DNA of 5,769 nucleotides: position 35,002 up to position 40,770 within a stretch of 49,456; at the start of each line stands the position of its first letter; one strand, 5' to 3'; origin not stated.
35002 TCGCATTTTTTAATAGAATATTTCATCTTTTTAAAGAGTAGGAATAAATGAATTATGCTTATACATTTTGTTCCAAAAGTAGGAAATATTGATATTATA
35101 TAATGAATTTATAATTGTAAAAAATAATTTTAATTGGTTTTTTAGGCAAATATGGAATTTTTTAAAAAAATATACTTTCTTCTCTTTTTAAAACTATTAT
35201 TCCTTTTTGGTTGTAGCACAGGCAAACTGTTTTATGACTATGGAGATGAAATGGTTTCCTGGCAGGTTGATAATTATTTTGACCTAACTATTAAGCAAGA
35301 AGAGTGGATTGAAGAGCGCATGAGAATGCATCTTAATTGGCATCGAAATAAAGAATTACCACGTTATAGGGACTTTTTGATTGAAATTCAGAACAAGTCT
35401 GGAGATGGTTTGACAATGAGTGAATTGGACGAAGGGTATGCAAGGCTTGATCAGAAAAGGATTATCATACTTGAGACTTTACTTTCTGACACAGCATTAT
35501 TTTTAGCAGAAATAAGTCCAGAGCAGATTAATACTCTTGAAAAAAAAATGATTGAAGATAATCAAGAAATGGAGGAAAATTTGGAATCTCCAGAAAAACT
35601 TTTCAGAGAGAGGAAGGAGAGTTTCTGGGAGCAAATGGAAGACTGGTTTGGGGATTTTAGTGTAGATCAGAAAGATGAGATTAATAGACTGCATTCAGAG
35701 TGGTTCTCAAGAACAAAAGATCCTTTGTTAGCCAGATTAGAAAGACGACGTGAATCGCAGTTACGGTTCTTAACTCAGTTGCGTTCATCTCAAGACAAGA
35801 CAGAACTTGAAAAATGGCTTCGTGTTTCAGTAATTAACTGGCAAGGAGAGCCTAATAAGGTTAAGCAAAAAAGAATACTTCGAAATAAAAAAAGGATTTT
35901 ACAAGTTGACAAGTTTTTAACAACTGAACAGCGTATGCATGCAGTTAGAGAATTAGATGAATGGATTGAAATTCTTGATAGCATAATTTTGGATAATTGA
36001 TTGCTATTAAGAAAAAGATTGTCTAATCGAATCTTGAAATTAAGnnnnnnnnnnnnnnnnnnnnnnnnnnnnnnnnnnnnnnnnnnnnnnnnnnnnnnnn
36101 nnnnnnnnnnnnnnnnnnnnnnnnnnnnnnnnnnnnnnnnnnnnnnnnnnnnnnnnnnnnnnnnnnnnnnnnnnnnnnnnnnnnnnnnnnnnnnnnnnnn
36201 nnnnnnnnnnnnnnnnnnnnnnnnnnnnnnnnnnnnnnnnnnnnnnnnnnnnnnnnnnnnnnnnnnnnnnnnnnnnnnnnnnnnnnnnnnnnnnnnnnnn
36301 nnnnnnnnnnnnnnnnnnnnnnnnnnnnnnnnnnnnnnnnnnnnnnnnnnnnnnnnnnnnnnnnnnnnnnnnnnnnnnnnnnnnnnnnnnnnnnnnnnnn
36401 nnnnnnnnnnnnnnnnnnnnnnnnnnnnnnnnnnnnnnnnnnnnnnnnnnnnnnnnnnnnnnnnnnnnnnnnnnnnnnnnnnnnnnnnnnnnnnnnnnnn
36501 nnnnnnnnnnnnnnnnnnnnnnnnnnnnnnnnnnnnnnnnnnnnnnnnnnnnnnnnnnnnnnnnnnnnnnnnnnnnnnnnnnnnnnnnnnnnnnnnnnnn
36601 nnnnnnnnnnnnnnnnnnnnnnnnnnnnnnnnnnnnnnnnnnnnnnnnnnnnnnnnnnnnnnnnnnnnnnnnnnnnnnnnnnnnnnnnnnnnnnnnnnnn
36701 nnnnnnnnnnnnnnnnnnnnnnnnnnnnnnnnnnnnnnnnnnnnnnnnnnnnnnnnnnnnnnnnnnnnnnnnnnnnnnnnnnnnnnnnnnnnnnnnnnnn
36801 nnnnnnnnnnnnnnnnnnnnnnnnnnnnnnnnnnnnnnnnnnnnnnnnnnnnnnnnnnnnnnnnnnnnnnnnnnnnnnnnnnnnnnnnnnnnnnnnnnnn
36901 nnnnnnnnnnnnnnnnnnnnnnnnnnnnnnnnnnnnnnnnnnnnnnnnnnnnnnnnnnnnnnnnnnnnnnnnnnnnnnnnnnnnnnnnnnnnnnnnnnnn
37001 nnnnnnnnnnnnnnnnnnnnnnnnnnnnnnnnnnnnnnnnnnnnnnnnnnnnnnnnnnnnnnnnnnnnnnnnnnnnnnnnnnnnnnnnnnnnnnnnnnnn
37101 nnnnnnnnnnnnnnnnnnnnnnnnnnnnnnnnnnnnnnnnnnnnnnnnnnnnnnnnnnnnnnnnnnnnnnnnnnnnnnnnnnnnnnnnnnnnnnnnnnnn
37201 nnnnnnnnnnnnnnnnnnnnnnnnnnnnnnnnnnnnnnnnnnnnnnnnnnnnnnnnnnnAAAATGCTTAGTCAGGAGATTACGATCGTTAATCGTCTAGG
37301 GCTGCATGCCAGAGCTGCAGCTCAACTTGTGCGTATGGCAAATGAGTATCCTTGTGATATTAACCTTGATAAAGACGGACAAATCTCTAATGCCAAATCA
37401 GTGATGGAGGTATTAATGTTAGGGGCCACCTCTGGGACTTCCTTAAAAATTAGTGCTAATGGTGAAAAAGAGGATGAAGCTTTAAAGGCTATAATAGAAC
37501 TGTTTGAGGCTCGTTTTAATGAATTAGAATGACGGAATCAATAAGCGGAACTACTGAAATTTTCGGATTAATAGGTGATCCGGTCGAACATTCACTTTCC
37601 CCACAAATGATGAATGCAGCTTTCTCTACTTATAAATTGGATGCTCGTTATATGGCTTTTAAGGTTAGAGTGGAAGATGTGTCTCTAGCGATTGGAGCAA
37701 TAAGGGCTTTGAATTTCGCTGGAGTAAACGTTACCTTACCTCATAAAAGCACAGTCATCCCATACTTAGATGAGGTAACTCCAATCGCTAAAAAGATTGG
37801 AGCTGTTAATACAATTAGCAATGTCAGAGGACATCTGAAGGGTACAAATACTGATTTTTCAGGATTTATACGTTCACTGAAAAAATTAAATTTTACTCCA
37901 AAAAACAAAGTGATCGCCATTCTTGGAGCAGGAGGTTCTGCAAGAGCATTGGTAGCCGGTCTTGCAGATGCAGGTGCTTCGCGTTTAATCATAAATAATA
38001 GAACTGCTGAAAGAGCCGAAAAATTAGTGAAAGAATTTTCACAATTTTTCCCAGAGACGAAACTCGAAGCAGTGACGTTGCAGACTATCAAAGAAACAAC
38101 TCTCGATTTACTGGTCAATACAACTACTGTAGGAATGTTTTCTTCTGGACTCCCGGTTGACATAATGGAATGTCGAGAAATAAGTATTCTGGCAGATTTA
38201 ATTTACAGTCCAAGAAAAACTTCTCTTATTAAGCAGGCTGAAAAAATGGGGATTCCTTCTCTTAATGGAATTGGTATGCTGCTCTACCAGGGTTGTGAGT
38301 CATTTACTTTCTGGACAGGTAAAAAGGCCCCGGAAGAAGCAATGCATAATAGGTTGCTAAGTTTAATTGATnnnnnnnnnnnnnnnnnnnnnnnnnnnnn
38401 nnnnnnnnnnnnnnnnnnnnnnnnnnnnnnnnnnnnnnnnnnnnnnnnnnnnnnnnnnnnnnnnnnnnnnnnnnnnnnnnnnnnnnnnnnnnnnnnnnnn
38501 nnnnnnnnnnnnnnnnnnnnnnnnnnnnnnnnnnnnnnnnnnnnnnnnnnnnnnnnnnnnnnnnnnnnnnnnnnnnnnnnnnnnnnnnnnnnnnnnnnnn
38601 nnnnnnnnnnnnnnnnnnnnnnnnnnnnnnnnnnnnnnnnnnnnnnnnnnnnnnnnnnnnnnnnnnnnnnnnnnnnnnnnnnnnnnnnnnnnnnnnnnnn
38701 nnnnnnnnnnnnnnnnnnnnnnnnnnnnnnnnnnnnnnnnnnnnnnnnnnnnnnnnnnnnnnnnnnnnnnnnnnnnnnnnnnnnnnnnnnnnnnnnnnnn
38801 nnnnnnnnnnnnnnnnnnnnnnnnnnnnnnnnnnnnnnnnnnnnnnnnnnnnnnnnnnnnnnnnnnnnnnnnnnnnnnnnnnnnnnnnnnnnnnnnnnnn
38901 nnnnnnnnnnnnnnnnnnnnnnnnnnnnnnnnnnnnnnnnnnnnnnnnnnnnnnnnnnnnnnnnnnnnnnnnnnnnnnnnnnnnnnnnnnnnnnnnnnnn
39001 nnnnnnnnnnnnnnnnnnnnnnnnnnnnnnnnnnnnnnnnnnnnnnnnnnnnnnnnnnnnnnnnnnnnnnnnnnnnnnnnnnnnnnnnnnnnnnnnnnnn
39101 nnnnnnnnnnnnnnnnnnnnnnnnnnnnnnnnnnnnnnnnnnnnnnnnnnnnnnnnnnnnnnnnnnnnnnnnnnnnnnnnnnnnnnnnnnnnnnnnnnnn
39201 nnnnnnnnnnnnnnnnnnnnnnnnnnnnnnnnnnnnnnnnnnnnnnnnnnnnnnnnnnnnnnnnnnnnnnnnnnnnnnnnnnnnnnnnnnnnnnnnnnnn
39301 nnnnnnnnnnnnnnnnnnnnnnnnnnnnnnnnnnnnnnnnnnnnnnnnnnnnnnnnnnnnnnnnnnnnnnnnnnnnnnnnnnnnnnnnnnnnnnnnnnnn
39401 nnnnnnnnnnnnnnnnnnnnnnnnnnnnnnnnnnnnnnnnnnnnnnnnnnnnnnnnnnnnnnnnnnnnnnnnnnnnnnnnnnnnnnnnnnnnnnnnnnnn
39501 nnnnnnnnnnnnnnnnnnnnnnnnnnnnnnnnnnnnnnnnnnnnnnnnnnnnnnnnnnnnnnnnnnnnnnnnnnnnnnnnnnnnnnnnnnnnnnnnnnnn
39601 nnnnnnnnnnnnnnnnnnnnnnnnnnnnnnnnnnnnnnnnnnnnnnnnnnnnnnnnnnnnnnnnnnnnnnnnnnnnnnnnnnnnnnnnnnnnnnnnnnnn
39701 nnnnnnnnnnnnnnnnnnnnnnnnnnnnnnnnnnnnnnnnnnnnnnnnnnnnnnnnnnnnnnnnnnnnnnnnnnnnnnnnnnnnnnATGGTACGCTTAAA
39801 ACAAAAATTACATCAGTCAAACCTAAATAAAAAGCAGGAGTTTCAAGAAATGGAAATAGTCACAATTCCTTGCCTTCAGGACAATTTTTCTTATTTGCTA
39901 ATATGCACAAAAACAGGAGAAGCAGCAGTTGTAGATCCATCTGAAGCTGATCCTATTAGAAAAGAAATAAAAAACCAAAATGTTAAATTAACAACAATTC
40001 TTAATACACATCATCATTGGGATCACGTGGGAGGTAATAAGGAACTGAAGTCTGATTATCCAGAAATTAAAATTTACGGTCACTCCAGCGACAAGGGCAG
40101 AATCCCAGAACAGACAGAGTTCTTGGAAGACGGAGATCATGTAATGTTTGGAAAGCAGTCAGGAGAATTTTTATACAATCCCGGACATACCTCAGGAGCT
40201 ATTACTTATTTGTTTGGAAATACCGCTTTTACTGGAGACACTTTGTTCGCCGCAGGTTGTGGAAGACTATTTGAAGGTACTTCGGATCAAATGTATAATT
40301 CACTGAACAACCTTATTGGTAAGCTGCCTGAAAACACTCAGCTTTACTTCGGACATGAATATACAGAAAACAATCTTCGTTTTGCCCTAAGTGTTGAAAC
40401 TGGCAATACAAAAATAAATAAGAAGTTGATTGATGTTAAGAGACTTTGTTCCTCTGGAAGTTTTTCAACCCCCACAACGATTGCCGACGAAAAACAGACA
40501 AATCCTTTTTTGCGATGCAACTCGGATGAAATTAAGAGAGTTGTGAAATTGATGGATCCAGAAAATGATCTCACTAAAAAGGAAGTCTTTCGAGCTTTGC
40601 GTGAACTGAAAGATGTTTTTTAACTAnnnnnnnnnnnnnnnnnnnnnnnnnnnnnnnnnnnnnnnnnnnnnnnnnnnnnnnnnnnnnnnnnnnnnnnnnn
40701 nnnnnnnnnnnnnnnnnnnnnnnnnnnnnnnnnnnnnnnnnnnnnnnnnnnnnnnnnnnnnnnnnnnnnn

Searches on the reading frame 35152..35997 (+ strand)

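Call 26: search_protein_families(library=pfam, proteins=[window:35152-35997:+], max_evalue=0.0001)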
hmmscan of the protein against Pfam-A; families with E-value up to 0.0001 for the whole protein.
window:35152-35997:+ (282 aa): 1 family
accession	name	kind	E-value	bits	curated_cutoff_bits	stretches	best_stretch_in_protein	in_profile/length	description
PF19795.4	DUF6279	-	1.4e-18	68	27.7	1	41-215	1-173/195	Family of unknown function (DUF6279)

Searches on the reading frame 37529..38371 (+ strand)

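Call 26: search_protein_families(library=pfam, proteins=[window:37529-38371:+], max_evalue=0.0001)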
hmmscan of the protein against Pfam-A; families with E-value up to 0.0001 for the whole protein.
window:37529-38371:+ (281 aa): 4 families
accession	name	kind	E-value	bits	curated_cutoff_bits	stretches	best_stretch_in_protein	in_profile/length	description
PF08501.16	Shikimate_dh_N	-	2.2e-28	98.8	27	1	14-96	1-83/83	Shikimate dehydrogenase substrate binding domain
PF18317.6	SDH_C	-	5.3e-13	48.9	25.8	1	247-277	1-31/31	Shikimate 5'-dehydrogenase C-terminal domain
PF01488.26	Shikimate_DH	-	4.1e-08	33.8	24.3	1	124-189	10-71/138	Shikimate / quinate 5-dehydrogenase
PF03807.23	F420_oxidored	-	1.1e-06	29.6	21.6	1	129-183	2-58/94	NADP oxidoreductase coenzyme F420-dependent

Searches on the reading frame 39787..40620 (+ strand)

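Call 26: search_protein_families(library=pfam, proteins=[window:39787-40620:+], max_evalue=0.0001)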
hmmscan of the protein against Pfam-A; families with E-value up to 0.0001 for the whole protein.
window:39787-40620:+ (278 aa): 2 families
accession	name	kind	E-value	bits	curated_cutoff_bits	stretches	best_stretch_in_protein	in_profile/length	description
PF16123.11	HAGH_C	-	3.2e-24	85.6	25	1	191-278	1-83/83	Hydroxyacylglutathione hydrolase C-terminus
PF00753.33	Lactamase_B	-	1.1e-18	68.4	22.7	1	35-190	8-196/196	Metallo-beta-lactamase superfamily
